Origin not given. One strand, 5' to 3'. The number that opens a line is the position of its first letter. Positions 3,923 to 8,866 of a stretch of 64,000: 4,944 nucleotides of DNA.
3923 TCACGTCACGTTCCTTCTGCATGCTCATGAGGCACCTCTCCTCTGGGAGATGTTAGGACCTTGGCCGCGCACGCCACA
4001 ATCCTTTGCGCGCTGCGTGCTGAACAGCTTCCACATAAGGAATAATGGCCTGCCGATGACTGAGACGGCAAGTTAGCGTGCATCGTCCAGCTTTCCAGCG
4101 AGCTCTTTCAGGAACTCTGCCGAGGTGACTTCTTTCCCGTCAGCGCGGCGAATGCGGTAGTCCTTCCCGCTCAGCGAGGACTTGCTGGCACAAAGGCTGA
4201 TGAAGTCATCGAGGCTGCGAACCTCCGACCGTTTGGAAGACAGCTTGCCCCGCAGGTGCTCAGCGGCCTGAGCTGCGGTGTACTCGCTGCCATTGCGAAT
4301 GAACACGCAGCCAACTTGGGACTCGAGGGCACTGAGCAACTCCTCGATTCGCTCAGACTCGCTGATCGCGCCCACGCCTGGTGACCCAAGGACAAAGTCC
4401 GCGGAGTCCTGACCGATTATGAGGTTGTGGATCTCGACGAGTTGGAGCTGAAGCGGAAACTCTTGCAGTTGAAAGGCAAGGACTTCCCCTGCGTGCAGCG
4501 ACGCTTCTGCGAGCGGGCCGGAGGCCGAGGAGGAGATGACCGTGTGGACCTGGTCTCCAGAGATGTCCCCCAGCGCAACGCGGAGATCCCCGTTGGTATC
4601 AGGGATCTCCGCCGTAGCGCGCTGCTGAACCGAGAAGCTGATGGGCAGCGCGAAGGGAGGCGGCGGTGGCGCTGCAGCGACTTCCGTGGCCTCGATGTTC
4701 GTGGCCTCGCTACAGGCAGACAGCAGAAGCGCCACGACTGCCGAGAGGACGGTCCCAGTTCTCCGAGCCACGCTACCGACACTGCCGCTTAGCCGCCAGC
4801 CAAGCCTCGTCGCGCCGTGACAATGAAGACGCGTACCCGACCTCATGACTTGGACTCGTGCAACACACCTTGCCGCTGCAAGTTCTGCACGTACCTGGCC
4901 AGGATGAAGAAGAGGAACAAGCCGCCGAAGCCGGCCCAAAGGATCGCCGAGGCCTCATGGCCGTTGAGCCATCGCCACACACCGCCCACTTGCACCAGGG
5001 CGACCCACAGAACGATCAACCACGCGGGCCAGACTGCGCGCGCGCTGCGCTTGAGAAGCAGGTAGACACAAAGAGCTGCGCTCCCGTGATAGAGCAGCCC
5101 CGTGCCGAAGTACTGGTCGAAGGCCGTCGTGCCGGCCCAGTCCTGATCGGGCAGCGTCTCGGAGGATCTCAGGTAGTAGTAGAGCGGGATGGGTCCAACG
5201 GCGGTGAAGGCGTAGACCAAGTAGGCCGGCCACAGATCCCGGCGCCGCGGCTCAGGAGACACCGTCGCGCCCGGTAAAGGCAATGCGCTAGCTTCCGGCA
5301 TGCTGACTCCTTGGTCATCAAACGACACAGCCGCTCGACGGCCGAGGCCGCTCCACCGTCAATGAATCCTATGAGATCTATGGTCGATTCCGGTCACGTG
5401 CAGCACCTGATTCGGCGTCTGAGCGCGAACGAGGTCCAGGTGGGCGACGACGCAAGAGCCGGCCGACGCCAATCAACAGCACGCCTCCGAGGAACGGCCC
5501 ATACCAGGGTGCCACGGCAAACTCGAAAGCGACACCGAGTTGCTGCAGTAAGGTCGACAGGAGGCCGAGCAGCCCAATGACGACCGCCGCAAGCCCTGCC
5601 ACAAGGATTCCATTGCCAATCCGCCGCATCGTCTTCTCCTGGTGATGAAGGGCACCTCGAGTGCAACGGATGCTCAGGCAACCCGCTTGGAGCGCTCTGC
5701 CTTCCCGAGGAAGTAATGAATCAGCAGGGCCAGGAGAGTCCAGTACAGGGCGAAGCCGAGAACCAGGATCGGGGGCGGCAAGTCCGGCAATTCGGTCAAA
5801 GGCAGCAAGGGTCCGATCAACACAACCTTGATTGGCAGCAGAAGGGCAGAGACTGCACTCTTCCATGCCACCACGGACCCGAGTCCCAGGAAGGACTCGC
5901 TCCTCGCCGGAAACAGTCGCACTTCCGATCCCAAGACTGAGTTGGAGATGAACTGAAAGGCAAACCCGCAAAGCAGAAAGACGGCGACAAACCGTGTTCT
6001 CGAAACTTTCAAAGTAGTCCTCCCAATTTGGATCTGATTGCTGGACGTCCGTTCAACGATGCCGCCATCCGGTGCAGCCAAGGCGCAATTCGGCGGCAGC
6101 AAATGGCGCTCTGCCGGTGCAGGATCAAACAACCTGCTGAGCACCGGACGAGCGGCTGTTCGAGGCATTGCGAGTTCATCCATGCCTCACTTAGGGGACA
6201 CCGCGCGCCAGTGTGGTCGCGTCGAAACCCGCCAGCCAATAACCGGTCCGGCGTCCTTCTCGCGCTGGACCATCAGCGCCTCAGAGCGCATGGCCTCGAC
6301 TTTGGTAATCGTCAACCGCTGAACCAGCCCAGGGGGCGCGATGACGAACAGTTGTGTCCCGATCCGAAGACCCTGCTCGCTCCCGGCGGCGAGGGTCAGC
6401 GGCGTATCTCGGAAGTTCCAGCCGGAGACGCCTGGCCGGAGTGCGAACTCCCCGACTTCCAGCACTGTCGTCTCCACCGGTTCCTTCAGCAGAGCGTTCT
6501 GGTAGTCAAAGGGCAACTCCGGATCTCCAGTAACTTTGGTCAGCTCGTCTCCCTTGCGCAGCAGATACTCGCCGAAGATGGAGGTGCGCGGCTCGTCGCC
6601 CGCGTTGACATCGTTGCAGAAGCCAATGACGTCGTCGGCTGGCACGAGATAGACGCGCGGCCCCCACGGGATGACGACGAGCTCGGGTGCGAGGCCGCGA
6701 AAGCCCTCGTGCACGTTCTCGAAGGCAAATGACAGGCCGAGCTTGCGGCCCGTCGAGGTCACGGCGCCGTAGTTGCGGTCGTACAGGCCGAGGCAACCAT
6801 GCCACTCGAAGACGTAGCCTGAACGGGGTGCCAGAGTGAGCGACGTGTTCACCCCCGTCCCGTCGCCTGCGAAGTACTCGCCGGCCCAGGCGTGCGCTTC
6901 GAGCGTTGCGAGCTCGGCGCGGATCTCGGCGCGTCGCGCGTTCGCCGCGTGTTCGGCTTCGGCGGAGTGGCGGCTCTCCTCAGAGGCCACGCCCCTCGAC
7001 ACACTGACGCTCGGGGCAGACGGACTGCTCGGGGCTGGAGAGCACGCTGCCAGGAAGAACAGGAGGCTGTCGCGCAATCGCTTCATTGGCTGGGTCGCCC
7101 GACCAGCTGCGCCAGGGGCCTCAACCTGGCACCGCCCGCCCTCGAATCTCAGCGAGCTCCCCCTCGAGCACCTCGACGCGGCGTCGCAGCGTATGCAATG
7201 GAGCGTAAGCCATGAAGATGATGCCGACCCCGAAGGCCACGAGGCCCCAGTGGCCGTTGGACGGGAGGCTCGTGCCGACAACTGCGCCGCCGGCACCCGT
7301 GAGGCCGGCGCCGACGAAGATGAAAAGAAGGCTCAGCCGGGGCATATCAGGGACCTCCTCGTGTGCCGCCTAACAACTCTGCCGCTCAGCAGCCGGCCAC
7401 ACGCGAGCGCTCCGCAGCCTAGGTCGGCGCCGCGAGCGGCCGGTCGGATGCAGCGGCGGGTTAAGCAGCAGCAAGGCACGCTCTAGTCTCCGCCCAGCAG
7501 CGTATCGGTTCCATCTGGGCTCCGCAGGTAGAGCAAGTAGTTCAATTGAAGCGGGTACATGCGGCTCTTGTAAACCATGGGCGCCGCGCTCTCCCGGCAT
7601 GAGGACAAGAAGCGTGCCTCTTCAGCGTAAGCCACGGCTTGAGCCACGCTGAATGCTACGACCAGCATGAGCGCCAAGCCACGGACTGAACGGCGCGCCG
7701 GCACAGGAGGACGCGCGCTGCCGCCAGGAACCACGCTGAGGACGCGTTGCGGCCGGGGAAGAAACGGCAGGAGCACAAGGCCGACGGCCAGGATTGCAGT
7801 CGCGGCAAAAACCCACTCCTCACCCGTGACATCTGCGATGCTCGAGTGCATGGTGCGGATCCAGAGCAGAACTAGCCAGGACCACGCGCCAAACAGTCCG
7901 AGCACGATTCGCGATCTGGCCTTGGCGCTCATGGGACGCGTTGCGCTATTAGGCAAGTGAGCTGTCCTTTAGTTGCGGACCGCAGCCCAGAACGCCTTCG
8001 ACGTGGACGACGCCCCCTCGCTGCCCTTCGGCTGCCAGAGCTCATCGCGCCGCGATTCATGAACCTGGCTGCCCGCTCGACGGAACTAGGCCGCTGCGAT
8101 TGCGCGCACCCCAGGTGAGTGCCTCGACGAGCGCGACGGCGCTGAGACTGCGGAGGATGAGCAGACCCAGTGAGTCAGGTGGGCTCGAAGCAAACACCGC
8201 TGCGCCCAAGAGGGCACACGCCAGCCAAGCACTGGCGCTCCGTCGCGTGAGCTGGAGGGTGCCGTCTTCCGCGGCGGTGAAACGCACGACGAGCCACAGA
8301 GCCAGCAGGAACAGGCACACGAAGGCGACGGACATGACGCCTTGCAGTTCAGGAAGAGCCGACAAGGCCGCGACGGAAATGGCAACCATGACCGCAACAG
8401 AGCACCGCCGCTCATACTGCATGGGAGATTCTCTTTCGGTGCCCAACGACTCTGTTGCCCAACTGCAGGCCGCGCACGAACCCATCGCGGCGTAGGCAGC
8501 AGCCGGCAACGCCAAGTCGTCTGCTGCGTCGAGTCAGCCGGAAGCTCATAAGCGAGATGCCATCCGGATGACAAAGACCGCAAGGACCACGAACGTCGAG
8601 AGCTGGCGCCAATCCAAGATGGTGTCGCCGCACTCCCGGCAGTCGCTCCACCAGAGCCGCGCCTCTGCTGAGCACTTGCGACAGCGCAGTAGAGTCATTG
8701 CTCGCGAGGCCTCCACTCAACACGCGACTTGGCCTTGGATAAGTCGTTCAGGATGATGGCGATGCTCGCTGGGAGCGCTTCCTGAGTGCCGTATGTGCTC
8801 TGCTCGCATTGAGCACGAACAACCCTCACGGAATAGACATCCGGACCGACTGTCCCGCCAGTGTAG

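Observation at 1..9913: Integron-type gene-cassette array: about 13 unidirectional units separated by attC-like sites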

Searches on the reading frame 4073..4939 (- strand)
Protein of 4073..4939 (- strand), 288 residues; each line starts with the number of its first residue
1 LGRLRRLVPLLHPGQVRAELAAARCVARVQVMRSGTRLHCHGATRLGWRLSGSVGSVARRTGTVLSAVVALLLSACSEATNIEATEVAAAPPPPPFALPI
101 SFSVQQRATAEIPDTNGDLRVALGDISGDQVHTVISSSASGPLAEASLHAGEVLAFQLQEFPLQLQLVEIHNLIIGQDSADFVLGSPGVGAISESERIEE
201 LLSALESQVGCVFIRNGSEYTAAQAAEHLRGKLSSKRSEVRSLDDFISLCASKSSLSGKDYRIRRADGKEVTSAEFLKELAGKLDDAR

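Call 9: search_protein_families(library=pfam, max_evalue=0.01, proteins=[window:4073-4939:-])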
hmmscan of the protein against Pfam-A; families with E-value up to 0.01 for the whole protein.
window:4073-4939:- (288 aa): 1 family
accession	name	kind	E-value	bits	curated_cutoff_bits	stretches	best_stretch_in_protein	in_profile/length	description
PF17263.7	DUF5329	-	3.2e-25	88.7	27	1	194-280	3-90/95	Family of unknown function (DUF5329)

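Call 58: search_protein_families(library=ncbifam, max_evalue=0.001, proteins=[window:4073-4771:-])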
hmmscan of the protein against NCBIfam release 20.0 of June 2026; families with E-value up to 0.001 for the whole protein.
window:4073-4771:- (232 aa): 6 families
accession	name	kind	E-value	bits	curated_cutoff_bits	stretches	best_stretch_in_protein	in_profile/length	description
NF007647.0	PRK10318.1-4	equivalog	2.1e-21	76.2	159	1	138-224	25-110/130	hypothetical protein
NF007649.0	PRK10318.3-1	equivalog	9.5e-15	55.1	180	1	148-223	4-79/88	hypothetical protein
NF007648.0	PRK10318.2-2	equivalog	4.3e-13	49.4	254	1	138-221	25-109/125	hypothetical protein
NF007646.0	PRK10318.1-3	equivalog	1.8e-12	47.4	171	1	137-228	24-115/122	hypothetical protein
NF007651.0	PRK10318.3-3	equivalog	3.3e-10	40.3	252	1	141-220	29-109/122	hypothetical protein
NF007650.0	PRK10318.3-2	equivalog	6.4e-10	39.3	238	1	141-220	24-104/117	hypothetical protein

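Call 59: search_protein_families(library=padloc, max_evalue=0.001, proteins=[window:4073-4771:-])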
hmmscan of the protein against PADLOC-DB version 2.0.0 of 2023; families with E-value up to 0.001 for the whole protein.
window:4073-4771:- (232 aa): 0 families

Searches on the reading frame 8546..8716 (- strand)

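Call 10: search_protein_families(library=pfam, max_evalue=0.01, proteins=[window:8546-8716:-])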
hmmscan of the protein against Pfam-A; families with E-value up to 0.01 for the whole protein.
window:8546-8716:- (56 aa): 2 families
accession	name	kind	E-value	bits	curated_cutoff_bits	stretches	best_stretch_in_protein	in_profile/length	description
PF18769.7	APOBEC1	-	0.0053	17.3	27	1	8-52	32-76/101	APOBEC1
PF18073.7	Zn_ribbon_LapB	-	0.006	16.7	25.7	1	11-31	2-22/28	Rubredoxin metal binding domain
